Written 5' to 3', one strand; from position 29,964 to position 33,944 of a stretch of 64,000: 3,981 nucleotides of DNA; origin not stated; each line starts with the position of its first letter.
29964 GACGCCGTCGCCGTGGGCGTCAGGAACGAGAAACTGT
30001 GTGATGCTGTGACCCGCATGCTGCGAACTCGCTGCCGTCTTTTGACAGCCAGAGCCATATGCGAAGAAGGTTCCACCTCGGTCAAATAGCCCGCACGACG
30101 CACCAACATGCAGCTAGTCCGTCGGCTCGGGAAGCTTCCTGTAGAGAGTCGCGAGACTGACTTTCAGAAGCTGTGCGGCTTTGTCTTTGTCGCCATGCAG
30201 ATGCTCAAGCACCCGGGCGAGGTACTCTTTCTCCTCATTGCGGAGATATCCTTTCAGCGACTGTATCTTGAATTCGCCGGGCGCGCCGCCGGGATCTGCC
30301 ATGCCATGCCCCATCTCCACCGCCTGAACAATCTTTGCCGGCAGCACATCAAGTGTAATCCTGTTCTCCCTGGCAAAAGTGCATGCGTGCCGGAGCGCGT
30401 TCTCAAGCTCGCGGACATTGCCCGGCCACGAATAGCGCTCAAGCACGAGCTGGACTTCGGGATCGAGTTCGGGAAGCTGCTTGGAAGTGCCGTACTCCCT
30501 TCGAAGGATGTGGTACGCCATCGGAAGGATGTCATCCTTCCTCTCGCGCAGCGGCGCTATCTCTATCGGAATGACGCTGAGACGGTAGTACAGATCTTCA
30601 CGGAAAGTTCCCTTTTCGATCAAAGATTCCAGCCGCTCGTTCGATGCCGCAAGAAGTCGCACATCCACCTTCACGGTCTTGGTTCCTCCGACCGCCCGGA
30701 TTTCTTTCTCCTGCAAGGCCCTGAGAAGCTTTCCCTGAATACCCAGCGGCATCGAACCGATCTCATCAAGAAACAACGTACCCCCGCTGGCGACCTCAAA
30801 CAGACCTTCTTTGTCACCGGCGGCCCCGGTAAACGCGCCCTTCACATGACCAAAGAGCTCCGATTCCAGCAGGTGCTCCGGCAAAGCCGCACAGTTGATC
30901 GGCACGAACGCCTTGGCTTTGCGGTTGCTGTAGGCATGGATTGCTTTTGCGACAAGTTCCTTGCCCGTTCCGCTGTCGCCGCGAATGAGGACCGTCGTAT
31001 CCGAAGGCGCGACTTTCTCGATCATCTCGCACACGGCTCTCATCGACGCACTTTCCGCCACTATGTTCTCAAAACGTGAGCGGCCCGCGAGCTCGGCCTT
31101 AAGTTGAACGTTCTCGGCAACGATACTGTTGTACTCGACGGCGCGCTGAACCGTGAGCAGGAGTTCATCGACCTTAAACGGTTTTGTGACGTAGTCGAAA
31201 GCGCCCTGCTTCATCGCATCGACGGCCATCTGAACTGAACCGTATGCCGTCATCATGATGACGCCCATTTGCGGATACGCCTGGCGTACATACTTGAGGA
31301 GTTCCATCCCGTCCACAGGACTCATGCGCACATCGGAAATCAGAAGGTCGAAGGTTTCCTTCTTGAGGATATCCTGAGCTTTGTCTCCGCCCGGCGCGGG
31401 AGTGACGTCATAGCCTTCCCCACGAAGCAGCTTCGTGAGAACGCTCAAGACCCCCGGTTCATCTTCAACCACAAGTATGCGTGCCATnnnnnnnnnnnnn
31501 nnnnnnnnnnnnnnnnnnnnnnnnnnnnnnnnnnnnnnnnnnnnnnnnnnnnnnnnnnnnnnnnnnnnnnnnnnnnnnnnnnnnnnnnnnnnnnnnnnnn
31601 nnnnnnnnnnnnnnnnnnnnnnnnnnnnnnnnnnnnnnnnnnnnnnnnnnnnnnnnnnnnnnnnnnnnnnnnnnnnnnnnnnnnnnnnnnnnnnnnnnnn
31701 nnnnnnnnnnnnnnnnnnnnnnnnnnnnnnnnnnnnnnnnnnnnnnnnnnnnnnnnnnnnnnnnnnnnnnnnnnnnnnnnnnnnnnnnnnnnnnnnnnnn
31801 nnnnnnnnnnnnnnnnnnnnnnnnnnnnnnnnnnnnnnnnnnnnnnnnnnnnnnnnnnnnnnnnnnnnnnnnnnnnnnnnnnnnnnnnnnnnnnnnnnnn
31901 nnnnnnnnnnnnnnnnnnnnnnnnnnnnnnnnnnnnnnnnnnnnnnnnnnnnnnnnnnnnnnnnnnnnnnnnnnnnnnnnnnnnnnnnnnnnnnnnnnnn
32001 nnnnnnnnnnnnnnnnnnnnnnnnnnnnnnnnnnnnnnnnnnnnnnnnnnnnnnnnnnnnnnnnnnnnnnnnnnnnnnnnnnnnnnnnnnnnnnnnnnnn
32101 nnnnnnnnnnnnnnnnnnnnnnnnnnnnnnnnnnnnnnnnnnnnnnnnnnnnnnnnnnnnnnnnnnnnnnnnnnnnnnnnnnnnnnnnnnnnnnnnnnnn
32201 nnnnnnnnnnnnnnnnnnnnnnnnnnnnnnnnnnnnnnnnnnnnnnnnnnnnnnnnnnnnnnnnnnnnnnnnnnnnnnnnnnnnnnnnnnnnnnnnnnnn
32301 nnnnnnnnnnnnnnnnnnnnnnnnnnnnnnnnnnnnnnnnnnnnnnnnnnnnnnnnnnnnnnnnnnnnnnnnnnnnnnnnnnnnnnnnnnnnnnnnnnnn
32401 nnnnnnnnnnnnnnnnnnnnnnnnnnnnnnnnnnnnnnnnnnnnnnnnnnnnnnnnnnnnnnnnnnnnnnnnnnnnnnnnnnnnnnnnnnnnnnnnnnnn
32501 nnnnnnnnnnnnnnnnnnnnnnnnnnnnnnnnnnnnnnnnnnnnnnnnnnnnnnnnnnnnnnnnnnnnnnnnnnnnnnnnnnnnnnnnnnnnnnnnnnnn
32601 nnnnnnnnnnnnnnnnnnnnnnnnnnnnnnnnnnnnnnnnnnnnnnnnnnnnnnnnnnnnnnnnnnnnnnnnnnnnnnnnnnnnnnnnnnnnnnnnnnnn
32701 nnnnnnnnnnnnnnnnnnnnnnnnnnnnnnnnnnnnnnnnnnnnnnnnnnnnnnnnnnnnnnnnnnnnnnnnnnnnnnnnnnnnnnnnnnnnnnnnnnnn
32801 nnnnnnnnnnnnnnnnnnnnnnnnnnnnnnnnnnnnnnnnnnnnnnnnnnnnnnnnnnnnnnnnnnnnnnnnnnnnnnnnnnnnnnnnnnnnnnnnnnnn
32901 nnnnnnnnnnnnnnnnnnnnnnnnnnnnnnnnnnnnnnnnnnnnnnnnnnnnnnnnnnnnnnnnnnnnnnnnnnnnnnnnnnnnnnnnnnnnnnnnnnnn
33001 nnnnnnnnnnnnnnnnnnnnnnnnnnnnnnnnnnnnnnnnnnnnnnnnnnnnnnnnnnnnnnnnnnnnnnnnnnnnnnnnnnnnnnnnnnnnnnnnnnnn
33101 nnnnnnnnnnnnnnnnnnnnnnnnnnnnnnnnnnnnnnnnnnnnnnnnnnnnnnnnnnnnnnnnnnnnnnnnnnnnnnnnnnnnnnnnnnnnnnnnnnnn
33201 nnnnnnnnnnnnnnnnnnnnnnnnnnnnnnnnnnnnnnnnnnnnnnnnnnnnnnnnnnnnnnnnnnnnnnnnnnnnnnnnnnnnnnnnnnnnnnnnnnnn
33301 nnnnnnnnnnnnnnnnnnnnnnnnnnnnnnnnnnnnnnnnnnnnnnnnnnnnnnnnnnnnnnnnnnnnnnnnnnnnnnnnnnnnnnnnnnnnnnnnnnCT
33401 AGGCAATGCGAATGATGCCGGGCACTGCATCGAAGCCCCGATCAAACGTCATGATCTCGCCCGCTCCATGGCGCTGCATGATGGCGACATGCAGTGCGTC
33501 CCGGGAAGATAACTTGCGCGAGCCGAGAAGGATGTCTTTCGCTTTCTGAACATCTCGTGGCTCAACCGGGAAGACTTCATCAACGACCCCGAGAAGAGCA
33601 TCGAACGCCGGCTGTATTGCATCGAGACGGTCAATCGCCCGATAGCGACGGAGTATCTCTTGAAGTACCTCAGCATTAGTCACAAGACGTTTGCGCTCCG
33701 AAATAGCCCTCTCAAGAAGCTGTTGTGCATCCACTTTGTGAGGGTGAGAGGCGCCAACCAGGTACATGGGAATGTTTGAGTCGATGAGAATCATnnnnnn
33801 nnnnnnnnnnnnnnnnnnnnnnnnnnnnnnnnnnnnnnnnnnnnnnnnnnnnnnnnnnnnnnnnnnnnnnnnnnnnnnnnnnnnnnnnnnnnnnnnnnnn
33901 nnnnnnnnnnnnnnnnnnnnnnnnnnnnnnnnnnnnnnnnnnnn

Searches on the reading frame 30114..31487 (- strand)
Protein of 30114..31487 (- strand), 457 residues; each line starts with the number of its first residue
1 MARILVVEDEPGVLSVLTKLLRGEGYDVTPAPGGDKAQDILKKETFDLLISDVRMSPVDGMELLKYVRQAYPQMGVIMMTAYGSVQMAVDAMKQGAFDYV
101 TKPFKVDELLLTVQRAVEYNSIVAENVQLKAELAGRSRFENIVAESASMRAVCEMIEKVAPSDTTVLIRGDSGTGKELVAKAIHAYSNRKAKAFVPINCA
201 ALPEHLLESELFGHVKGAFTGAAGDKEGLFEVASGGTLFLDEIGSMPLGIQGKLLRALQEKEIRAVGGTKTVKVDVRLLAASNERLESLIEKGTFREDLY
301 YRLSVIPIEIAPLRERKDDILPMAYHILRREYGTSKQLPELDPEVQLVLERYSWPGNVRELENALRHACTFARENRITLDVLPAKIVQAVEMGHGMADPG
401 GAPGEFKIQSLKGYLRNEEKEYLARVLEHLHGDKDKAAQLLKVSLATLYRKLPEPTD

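Call 21: search_protein_families(library=pfam, proteins=[window:30114-31487:-], max_evalue=0.0001)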
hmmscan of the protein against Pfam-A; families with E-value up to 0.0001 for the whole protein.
window:30114-31487:- (457 aa): 6 families
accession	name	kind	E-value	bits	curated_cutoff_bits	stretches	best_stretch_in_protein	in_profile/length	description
PF00158.32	Sigma54_activat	-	9.2e-72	240.6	20.2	1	142-309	1-168/168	Sigma-54 interaction domain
PF00072.30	Response_reg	-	4.8e-30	104.4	30.2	1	4-113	1-110/111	Response regulator receiver domain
PF25601.1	AAA_lid_14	-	7.8e-20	70.9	27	1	314-391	1-79/87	AAA+ ATPase lid domain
PF14532.12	Sigma54_activ_2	-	1.2e-19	71.4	25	1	143-313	1-138/138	Sigma-54 interaction domain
PF02954.25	HTH_8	-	5.8e-09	36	22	1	415-452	2-39/42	Bacterial regulatory protein, Fis family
PF07728.20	AAA_5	-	1e-07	32.5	22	1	166-285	2-124/139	AAA domain (dynein-related subfamily)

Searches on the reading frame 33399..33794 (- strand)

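Call 69: search_protein_families(library=pfam, proteins=[window:33399-33794:-], max_evalue=0.0001)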
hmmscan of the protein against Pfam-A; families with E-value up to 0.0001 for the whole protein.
window:33399-33794:- (131 aa): 1 family
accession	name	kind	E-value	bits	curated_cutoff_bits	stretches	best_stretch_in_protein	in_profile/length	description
PF01850.27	PIN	-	1e-17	65.3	23.6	1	2-125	1-118/120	PIN domain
